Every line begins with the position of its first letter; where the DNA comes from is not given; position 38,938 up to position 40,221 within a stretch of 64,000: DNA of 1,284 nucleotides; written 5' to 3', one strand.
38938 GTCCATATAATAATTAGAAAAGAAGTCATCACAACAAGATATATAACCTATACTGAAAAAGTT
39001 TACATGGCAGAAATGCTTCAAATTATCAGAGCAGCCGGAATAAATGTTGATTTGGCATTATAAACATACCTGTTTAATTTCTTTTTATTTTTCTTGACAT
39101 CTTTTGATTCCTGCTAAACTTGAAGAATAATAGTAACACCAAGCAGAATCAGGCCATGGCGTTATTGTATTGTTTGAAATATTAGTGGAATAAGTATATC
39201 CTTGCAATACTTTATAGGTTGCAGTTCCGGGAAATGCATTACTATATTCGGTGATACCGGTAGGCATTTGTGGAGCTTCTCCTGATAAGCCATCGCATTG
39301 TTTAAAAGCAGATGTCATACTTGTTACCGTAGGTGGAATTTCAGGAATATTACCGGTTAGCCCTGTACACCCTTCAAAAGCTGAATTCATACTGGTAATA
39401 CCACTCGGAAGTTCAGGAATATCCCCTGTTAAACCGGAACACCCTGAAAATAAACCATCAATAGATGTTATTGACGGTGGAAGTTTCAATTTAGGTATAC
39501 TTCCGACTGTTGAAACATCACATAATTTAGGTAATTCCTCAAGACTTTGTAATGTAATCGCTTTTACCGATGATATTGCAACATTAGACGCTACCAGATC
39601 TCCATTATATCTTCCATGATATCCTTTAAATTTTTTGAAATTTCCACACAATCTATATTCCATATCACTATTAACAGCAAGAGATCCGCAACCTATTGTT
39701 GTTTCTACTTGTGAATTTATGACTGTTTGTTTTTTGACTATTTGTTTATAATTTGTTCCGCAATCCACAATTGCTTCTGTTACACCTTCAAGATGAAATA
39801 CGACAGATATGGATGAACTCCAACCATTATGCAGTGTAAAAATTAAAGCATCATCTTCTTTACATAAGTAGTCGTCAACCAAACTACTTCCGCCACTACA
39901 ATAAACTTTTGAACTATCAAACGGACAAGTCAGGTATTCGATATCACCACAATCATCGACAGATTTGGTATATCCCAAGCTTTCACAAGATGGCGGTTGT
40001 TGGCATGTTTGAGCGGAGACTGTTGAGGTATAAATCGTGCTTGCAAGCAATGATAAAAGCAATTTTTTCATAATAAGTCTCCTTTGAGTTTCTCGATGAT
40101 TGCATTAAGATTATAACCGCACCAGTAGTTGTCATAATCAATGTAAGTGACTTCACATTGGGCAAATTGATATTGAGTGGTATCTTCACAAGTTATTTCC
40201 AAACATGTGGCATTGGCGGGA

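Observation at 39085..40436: Operon of two secreted cysteine-rich proteins sharing an unrecognised N-terminal Cys module, one tipped with BspA/LRR-like repeats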

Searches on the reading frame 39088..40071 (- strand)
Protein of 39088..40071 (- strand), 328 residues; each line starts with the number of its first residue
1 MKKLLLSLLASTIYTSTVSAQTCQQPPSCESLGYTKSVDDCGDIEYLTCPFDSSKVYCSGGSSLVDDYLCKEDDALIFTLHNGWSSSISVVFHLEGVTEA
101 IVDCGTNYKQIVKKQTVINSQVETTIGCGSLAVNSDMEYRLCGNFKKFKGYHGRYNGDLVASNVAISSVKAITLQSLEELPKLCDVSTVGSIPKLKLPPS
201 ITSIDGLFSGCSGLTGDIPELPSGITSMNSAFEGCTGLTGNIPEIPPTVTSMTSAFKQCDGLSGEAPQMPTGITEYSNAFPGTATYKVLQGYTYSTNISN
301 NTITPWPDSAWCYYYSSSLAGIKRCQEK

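Call 6: search_protein_families(library=pfam, proteins=[window:39088-40071:-], max_evalue=1)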
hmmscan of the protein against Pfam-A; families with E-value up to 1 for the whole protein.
window:39088-40071:- (328 aa): 2 families
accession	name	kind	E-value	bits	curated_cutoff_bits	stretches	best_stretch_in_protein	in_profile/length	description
PF13306.12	LRR_5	-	0.0039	17.5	27.7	1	191-262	12-81/127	BspA type Leucine rich repeat region (6 copies)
PF03382.20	DUF285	-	0.25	11.5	25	1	201-262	25-88/120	Mycoplasma protein of unknown function, DUF285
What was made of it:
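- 39196..39483 (-): Three 24-aa BspA/DUF285-type leucine-rich repeats plus a partial fourth (residues 197-292). LRR_5 scores 17.5 bits, below threshold (call 6).
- On Pfam LRR_5 (BspA-type LRR, PF13306): The 328-aa protein scores 17.5 bits, E 0.0039 (call 6).
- On Pfam DUF285 (PF03382): 11.5 bits, E 0.25 (call 6).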

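Call 7: find_homologous_proteins(query=window:39088-40071:-, max_evalue=0.01)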
Query window:39088-40071:- (328 aa): 150 proteins with E <= 0.01 among 4488 candidates; the best 120 are listed.
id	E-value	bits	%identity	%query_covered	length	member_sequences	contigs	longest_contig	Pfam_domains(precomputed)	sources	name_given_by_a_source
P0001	8.6e-219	743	100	100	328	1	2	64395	-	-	-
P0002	3.0e-55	206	52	31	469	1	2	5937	-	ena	-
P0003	2.1e-53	200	39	37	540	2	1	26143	PF03382.21,PF13306.13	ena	-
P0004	1.0e-46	178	42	80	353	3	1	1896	-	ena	-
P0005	1.9e-41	160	37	96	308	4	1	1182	PF03382.21,PF13306.13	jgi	-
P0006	6.2e-39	152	40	85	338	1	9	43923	PF13306.13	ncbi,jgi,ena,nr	ncbi:MAG: hypothetical protein E7012_04320 [Alphaproteobacteria bacterium]|nr:hypothetical protein [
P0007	4.7e-38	149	39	38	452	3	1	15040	PF03382.21,PF13306.13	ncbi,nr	ncbi:MAG: leucine-rich repeat protein, partial [Alphaproteobacteria bacterium]|nr:leucine-rich repea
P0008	1.6e-34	138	42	26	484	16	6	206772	PF13306.13,PF07963.18,PF13855.13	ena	-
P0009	2.4e-33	134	97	19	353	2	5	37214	PF03382.21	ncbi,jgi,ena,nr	ncbi:MAG: hypothetical protein E7012_04045 [Alphaproteobacteria bacterium]|nr:hypothetical protein [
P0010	1.5e-29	121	45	28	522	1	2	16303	-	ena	-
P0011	1.6e-29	121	51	25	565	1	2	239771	PF13306.13,PF12799.14,PF13855.13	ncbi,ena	-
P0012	4.1e-29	120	40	28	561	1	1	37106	PF13306.13,PF13855.13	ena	-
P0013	7.1e-27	112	97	18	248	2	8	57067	-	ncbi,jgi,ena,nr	ncbi:MAG: hypothetical protein E7012_02735 [Alphaproteobacteria bacterium]|nr:hypothetical protein [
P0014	5.0e-26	110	95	18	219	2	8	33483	-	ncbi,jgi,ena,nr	ncbi:MAG: hypothetical protein E7012_06845 [Alphaproteobacteria bacterium]|nr:hypothetical protein [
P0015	8.0e-23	99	32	82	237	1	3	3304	-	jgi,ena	-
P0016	3.2e-22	97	52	26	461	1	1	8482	PF13306.13,PF07963.18,PF13855.13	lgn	-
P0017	3.4e-22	97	44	24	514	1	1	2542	PF03382.21,PF18911.7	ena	-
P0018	7.8e-21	93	49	22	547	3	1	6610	PF13306.13,PF13855.13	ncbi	-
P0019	2.0e-20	91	45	26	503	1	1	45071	PF13306.13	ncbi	-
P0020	3.6e-20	90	45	28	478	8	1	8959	PF13306.13,PF12799.14,PF13855.13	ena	-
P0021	8.0e-20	89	44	27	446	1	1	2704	PF13306.13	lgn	-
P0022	4.1e-19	87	42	27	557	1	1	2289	PF13306.13,PF18962.8,PF13855.13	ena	-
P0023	2.8e-18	84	38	30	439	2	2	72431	PF13306.13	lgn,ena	-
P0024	1.2e-16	79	40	28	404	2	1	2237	PF13306.13,PF13855.13,PF23952.2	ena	-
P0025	1.3e-16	79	36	44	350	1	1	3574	PF13306.13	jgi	jgi:hypothetical protein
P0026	3.0e-16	78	50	21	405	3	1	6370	PF13306.13,PF13855.13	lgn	-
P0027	5.3e-15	73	43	22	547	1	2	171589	PF13306.13,PF18962.8,PF13855.13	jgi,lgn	jgi:hypothetical protein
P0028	5.6e-15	73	30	38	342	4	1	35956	PF13306.13,PF13855.13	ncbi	-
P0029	6.1e-15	73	33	35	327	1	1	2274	PF13306.13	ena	-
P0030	6.8e-15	73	38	40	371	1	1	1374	PF13306.13,PF27129.1,PF12799.14,PF13855.13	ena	-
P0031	7.9e-15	73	42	27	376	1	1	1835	PF13306.13,PF12799.14,PF13855.13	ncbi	-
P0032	1.1e-14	72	45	21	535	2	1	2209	PF13306.13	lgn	-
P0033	4.5e-14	70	44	28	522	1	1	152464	PF13306.13,PF13855.13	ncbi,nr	ncbi:MAG: leucine-rich repeat domain-containing protein [Bacteroidales bacterium]|nr:leucine-rich re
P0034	6.4e-14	70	39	28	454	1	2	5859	PF13306.13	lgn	-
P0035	6.5e-14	70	37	25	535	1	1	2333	PF13306.13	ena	-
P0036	9.2e-14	69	46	21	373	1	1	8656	PF13306.13,PF13855.13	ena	-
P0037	1.8e-13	68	36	30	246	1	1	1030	PF13306.13,PF13855.13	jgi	-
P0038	3.9e-13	67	47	26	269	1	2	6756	PF13306.13,PF13855.13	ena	-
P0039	4.3e-13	67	45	28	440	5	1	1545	PF13306.13,PF13855.13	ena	-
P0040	7.9e-13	66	28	39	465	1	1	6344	PF13306.13,PF13855.13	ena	-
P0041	8.7e-13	66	47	22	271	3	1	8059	PF13306.13,PF00207.29,PF12799.14,PF13855.13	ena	-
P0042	9.0e-13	66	41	29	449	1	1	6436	PF13306.13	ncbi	-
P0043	9.1e-13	66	41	28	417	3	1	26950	PF13306.13,PF05725.19,PF13855.13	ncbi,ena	-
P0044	6.2e-12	63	29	34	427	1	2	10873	PF13306.13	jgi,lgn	-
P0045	8.1e-12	63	41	22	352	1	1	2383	PF13306.13,PF13855.13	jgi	-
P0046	8.3e-12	63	42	21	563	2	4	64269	PF13306.13,PF18962.8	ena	-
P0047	1.4e-11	62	34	36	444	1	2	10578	PF13306.13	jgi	-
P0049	4.0e-11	61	36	32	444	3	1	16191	PF13306.13,PF18998.7,PF13855.13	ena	-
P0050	7.8e-11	60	43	22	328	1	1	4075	PF13306.13,PF13855.13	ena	-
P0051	8.0e-11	60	47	21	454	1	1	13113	PF13306.13,PF13855.13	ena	-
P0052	1.2e-10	59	41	25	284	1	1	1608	PF13306.13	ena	-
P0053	1.5e-10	59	50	18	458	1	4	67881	PF13306.13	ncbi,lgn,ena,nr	ncbi:MAG: leucine-rich repeat domain-containing protein [Clostridia bacterium]|nr:leucine-rich repea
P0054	2.0e-10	58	37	31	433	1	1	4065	PF13306.13,PF13855.13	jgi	jgi:hypothetical protein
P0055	2.3e-10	58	38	29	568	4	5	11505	PF13306.13,PF18962.8,PF13855.13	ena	-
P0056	2.5e-10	58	37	30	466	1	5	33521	PF13306.13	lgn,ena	-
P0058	4.9e-10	57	40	22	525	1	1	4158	PF13306.13,PF13855.13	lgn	-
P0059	5.4e-10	57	48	24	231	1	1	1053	PF13306.13,PF27129.1,PF12799.14,PF13855.13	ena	-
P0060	5.6e-10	57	35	23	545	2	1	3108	PF13306.13,PF18962.8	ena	-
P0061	7.1e-10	57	31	41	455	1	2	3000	PF13306.13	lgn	-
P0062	8.2e-10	56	45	21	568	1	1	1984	PF13306.13,PF18962.8,PF13855.13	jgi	jgi:hypothetical protein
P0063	1.1e-9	56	44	23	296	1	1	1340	PF13306.13,PF13855.13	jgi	jgi:hypothetical protein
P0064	1.7e-9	55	41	30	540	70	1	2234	PF13306.13,PF18962.8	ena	-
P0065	1.8e-9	55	36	37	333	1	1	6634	PF24703.3,PF13306.13,PF13855.13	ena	-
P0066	1.9e-9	55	43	30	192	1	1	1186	PF13306.13,PF13855.13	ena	-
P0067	2.5e-9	55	36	22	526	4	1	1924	PF13306.13,PF18962.8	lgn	-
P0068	2.9e-9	55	33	29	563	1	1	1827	PF13306.13,PF18962.8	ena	-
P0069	3.1e-9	54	36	40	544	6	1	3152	PF13306.13,PF18962.8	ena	-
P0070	3.8e-9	54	44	21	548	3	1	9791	PF13306.13,PF18962.8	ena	-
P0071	4.6e-9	54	31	22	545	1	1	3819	PF13306.13,PF18962.8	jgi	jgi:hypothetical protein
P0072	6.4e-9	53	46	21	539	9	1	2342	PF13306.13,PF18962.8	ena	-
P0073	7.8e-9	53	39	32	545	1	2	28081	PF13306.13,PF18962.8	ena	-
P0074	8.4e-9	53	40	23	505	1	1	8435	PF13306.13,PF13855.13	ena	-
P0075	8.9e-9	53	32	28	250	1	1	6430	PF13306.13,PF13855.13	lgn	-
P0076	1.1e-8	53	33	36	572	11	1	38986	PF13306.13,PF13855.13,PF16378.11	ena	-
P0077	1.4e-8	52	46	21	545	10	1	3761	PF13306.13,PF18962.8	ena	-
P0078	1.4e-8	52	34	19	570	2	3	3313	PF13306.13,PF18962.8,PF13855.13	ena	-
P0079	1.8e-8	52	46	21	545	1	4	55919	PF13306.13,PF18962.8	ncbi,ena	-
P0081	1.9e-8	52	44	21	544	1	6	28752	PF13306.13,PF18962.8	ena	-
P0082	2.3e-8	52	44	21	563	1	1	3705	PF13306.13,PF13855.13,PF16378.11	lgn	-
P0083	2.3e-8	52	48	21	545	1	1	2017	PF13306.13,PF18962.8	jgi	-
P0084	2.4e-8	52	37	29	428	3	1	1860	PF13306.13,PF13855.13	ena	-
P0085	2.8e-8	51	33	37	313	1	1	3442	PF13306.13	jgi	jgi:hypothetical protein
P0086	3.3e-8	51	46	21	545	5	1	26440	PF13306.13,PF18962.8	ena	-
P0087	3.9e-8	51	33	33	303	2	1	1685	PF13306.13,PF18962.8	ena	-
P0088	3.9e-8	51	45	21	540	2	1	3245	PF13306.13,PF18962.8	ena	-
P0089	4.2e-8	51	46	21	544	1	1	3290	PF13306.13,PF18962.8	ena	-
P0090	4.2e-8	51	46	21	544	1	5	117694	PF13306.13,PF18962.8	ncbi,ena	-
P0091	4.3e-8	51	46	21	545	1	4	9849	PF13306.13,PF18962.8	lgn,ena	-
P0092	4.3e-8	51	46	21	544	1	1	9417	PF13306.13,PF18962.8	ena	-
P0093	4.4e-8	51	46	21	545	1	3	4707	PF13306.13,PF18962.8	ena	-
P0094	4.4e-8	51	45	21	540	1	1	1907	PF13306.13,PF18962.8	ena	-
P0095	4.7e-8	51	44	21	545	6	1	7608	PF13306.13,PF18962.8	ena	-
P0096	6.5e-8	50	48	17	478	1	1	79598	PF13306.13,PF13855.13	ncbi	ncbi:MAG: Leucine rich repeat-containing protein [Bacteroidales bacterium]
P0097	8.5e-8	50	37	24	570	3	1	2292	PF13306.13,PF18962.8,PF13855.13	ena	-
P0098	9.6e-8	50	39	34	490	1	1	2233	PF13306.13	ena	-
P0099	1.1e-7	49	45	21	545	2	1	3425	PF13306.13,PF18962.8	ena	-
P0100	1.2e-7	49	37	31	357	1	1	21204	PF03382.21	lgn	-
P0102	1.4e-7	49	46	21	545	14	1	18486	PF13306.13,PF18962.8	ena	-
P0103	1.8e-7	49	29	32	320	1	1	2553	PF13306.13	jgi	jgi:hypothetical protein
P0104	3.5e-7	48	37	27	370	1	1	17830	PF13306.13,PF13855.13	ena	-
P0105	4.4e-7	47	46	21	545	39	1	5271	PF13306.13,PF18962.8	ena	-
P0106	8.2e-7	46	46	21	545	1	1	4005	PF13306.13,PF18962.8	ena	-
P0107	9.3e-7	46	42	18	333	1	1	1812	PF13306.13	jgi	jgi:hypothetical protein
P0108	1.0e-6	46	45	21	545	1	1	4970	PF13306.13,PF18962.8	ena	-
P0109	1.5e-6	46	30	36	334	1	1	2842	PF13306.13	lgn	-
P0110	1.8e-6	45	43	22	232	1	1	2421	PF13306.13,PF05725.19,PF13855.13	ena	-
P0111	2.6e-6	45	41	27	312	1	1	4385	PF13306.13,PF13855.13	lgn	-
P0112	2.7e-6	45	33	22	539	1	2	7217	PF13306.13,PF18962.8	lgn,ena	-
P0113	3.0e-6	45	38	23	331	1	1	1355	PF13306.13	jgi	jgi:hypothetical protein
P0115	5.7e-6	44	29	37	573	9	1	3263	PF13306.13,PF13855.13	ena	-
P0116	5.9e-6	44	38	27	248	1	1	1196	PF13306.13,PF13855.13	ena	-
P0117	6.2e-6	44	28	37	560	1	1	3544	PF13306.13,PF13855.13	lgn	-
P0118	8.3e-6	43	41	22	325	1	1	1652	PF13306.13,PF13855.13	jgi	jgi:hypothetical protein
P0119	9.5e-6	43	42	25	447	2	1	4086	PF13306.13,PF13855.13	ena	-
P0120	1.1e-5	43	31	33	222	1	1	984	PF13306.13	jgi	jgi:hypothetical protein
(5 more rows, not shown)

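Call 8: search_protein_families(library=ncbifam, proteins=[window:39088-40071:-], max_evalue=1)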
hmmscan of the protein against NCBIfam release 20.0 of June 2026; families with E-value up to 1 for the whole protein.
window:39088-40071:- (328 aa): 1 family
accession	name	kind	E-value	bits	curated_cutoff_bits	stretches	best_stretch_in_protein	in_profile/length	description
NF000243.1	MecI_of_mecA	exception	0.13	12.4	250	0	38-73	72-107/123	mecA-type methicillin resistance repressor MecI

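Call 23: search_solved_structures(query=window:39088-40071:-, max_evalue=1)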
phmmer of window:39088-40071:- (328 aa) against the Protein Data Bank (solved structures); distinct sequences matched with E-value up to 1: 34.
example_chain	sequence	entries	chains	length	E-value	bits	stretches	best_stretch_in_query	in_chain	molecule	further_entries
5gij_B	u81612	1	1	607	2.3e-05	26.9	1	184-313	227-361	Leucine-rich repeat receptor-like protein kinase TDR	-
5jfi_A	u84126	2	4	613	2.7e-05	26.7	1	185-313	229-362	Leucine-rich repeat receptor-like protein kinase TDR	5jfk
5gqr_B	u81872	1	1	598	2.9e-05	26.5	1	185-313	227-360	Leucine-rich repeat receptor-like protein kinase TDR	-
5gr9_B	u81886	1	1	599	2.9e-05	26.5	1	185-313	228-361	Leucine-rich repeat receptor-like protein kinase TDR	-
9w1s_A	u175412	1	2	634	7.7e-05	25.1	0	187-268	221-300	AT5G25930 protein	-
9wum_A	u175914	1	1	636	0.00012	24.5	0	187-268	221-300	AT5G25930 protein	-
6s6q_A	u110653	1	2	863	0.0012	21.2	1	187-267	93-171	LRR receptor-like serine/threonine-protein kinase GSO1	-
4lg8_A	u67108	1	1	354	0.0096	18.2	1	42-100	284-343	Pre-mRNA-processing factor 19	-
5hyx_B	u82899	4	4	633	0.016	17.6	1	174-273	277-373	Probable LRR receptor-like serine/threonine-protein kinase At4g26540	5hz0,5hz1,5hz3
9hhu_A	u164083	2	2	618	0.02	17.2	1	197-268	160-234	non-specific serine/threonine protein kinase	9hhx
5mqf_G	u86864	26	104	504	0.022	17.1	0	42-99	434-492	Pre-mRNA-processing factor 19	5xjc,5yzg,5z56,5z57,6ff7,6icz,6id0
4mn8_A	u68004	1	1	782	0.03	16.6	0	210-268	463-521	LRR receptor-like serine/threonine-protein kinase FLS2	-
2nyj_A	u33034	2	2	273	0.099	14.9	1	77-195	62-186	Transient receptor potential cation channel subfamily V member 1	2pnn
7lqy_A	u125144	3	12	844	0.1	14.9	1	77-193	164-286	Osm-9-like TRP channel 1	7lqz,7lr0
6l93_A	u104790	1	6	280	0.11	14.8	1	39-195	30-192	Transient receptor potential cation channel subfamily V member 1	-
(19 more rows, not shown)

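Call 26: find_encoding_contigs(protein=P0014, flank=5000, max_places=2)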
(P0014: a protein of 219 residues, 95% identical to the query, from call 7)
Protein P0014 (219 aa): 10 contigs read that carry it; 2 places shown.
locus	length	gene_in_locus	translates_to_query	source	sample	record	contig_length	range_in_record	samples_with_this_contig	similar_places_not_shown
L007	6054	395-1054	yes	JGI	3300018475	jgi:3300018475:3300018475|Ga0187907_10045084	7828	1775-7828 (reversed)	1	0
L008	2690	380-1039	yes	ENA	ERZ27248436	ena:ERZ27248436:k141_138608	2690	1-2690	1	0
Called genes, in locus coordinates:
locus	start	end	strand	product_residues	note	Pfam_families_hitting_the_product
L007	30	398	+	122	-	-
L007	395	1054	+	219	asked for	-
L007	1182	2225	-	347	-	PF04055:Radical_SAM, PF06968:BATS (weak)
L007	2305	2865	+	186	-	-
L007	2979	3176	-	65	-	-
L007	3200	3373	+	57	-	-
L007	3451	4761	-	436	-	PF13393:tRNA-synt_His, PF00587:tRNA-synt_2b (weak), PF03129:HGTP_anticodon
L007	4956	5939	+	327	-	PF01118:Semialdhyde_dh, PF02774:Semialdhyde_dhC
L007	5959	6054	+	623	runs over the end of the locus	?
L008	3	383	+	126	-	?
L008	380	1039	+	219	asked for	-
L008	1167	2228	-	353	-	PF04055:Radical_SAM, PF06968:BATS (weak)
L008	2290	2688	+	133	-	?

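Call 27: find_encoding_contigs(protein=P0013, flank=5000, max_places=2)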
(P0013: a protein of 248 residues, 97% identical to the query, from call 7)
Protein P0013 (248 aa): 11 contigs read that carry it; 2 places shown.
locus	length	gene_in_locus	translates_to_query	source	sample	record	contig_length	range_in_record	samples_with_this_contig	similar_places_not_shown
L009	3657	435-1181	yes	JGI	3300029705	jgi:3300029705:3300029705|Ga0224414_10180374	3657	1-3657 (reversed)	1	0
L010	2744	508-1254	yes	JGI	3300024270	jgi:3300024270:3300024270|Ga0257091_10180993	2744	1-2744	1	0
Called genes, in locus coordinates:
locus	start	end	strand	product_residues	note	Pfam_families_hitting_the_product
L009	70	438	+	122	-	-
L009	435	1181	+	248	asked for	-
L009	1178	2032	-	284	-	PF07722:Peptidase_C26, PF00117:GATase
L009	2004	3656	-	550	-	?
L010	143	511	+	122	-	-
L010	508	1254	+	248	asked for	-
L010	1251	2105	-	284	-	PF07722:Peptidase_C26, PF00117:GATase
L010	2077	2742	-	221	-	?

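Call 28: find_encoding_contigs(protein=P0009, flank=5000, max_places=2)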
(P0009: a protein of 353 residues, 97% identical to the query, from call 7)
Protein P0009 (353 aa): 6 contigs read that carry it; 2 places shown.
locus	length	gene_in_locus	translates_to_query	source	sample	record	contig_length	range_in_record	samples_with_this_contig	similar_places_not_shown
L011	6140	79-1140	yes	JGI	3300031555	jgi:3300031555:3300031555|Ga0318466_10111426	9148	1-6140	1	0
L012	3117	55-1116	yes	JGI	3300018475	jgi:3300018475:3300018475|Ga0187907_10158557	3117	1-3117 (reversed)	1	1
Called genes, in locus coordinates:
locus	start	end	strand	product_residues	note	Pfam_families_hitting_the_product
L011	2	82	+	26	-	?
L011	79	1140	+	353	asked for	PF03382:DUF285 (faint)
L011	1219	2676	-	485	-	PF02934:GatB_N, PF02637:GatB_Yqey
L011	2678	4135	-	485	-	PF01425:Amidase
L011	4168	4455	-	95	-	PF02686:GatC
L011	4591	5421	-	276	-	PF23441:SDR (weak), PF00106:adh_short, PF13561:adh_short_C2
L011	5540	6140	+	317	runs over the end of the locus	PF03631:Virul_fac_BrkB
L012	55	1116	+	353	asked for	PF03382:DUF285 (faint)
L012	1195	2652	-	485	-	PF02934:GatB_N, PF02637:GatB_Yqey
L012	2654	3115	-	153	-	?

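Call 53: find_encoding_contigs(protein=P0006, flank=5000, max_places=3)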
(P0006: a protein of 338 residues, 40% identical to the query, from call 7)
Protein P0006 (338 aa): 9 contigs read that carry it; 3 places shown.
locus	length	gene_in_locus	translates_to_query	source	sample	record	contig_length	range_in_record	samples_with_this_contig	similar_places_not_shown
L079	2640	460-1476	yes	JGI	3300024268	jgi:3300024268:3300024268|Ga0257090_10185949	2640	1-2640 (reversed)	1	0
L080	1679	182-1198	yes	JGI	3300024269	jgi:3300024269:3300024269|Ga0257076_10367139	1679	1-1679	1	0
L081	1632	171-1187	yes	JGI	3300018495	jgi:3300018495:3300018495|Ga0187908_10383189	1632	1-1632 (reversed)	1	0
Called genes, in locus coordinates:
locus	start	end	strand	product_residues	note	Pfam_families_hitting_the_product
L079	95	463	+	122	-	-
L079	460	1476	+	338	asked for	PF13306:LRR_5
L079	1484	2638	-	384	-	?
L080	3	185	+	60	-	?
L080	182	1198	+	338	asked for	PF13306:LRR_5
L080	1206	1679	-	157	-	?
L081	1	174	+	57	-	?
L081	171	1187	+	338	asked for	PF13306:LRR_5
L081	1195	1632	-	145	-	?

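Call 54: find_encoding_contigs(protein=P0001, flank=3000, max_places=3)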
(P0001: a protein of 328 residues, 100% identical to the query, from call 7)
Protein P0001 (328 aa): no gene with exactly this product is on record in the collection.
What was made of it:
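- Tried and rejected: Exact look-up of the 328-aa protein: it is not on record elsewhere (call 54), so no second copy of this particular cargo was found.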

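Call 63: search_protein_families(library=pfam, alignment_id=A2, max_evalue=0.001)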
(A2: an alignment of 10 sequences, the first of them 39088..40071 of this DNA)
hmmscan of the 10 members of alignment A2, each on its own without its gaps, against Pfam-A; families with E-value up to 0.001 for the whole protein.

A. member 1, window:39088-40071:- (328 aa): 0 families

B. families by the number of members that match (of 10 scanned): 3 families
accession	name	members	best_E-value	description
PF13306.12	LRR_5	5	9.1e-15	BspA type Leucine rich repeat region (6 copies)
PF03382.20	DUF285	5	3.6e-13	Mycoplasma protein of unknown function, DUF285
PF18911.6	PKD_4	1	0.00013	PKD domain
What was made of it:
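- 39556..39846 (-): Beta-sandwich middle domain (residues 76-172). One homologue hits PKD_4 at 1.3e-4 (call 63).
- On Pfam LRR_5 (BspA-type LRR, PF13306): Five of 10 aligned homologues match at E<=1e-3, best 9.1e-15 (call 63).
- On Pfam DUF285 (PF03382): Five of 10 homologues match, best 3.6e-13 (call 63).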
